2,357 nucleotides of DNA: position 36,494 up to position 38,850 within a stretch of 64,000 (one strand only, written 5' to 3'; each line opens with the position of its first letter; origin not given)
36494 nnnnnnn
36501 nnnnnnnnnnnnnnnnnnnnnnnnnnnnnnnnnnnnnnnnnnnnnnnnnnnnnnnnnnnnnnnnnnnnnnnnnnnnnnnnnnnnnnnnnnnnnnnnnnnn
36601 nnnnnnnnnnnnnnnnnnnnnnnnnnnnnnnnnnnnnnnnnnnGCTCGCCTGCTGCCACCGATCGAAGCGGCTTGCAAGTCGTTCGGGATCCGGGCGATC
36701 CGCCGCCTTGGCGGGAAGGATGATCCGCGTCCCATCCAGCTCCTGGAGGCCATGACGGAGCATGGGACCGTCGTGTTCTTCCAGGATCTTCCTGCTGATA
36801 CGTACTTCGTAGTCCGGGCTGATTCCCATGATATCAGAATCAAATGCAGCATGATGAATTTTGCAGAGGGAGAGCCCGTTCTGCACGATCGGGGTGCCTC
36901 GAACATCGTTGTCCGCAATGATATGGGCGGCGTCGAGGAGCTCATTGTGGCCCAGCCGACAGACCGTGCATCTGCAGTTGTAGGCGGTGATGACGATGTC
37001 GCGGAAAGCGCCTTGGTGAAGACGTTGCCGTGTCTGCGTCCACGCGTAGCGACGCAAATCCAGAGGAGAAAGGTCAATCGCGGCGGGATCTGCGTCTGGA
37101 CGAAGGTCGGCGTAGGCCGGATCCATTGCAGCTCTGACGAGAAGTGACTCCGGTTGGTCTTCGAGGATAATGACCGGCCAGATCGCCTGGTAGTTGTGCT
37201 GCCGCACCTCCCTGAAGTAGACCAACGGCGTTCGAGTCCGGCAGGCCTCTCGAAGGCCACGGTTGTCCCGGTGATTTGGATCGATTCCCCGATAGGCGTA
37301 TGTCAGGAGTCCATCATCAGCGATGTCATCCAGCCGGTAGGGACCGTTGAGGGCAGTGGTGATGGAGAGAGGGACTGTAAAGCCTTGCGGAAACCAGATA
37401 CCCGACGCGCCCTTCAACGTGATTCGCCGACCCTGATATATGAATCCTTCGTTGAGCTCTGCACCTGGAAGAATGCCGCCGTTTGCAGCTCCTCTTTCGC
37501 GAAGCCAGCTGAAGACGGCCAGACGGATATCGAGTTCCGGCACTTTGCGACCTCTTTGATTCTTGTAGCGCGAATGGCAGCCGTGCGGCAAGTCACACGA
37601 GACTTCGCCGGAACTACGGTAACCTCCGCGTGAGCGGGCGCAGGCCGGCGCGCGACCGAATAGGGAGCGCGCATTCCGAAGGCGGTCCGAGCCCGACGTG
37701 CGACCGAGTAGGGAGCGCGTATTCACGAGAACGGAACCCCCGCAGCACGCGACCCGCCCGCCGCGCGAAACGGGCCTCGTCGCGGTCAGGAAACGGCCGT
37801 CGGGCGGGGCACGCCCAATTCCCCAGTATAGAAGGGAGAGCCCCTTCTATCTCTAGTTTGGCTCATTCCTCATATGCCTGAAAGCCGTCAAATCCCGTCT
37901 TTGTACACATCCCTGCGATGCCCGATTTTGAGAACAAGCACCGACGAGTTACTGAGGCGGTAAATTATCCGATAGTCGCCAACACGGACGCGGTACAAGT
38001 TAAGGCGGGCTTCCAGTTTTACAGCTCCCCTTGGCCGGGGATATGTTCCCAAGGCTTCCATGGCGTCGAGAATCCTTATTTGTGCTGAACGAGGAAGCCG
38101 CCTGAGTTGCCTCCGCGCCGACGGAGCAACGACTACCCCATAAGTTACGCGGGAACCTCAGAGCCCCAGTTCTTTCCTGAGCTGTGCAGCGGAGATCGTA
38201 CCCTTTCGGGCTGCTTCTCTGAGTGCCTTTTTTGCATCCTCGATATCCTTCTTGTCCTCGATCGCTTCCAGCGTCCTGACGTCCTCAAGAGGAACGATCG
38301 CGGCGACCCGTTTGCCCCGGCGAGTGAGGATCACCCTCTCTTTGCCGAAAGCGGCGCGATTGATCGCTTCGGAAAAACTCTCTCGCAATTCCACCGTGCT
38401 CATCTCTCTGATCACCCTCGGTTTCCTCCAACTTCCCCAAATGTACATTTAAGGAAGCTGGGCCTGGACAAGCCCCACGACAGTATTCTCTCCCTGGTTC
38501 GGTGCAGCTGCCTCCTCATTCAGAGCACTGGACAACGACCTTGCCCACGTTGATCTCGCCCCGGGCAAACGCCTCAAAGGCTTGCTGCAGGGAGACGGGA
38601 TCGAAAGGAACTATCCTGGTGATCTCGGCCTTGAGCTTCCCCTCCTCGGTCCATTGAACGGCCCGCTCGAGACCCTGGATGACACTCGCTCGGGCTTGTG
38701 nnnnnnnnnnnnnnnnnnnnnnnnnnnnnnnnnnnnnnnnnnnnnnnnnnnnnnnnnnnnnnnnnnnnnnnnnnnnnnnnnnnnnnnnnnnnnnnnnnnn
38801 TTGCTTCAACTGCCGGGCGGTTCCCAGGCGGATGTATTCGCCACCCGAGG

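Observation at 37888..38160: RelE/ParE toxin ORF has no start codon and is in frame with its antitoxin, separated only by TGA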

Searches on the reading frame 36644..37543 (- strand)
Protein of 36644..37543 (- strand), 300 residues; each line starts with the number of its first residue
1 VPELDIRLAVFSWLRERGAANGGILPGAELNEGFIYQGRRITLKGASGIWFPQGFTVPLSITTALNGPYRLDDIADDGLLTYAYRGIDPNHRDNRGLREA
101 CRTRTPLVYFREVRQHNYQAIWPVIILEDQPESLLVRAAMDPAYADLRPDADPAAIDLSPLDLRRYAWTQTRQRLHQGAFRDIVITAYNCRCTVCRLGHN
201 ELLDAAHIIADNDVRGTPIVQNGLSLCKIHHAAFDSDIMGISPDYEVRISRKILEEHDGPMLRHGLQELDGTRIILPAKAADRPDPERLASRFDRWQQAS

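Call 36: search_protein_families(library=pfam, proteins=[window:36644-37543:-], max_evalue=0.0001)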
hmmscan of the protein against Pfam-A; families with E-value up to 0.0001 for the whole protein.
window:36644-37543:- (300 aa): 1 family
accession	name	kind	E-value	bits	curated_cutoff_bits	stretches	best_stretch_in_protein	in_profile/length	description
PF13391.12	HNH_2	-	5.2e-08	33.1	21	1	192-239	1-63/66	HNH endonuclease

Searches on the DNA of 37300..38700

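Call 58: search_rna_families(source=window, start=37300, end=38700, threshold=evalue, max_evalue=1)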
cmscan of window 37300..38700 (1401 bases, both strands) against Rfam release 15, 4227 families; matches with E-value up to 1: 0.
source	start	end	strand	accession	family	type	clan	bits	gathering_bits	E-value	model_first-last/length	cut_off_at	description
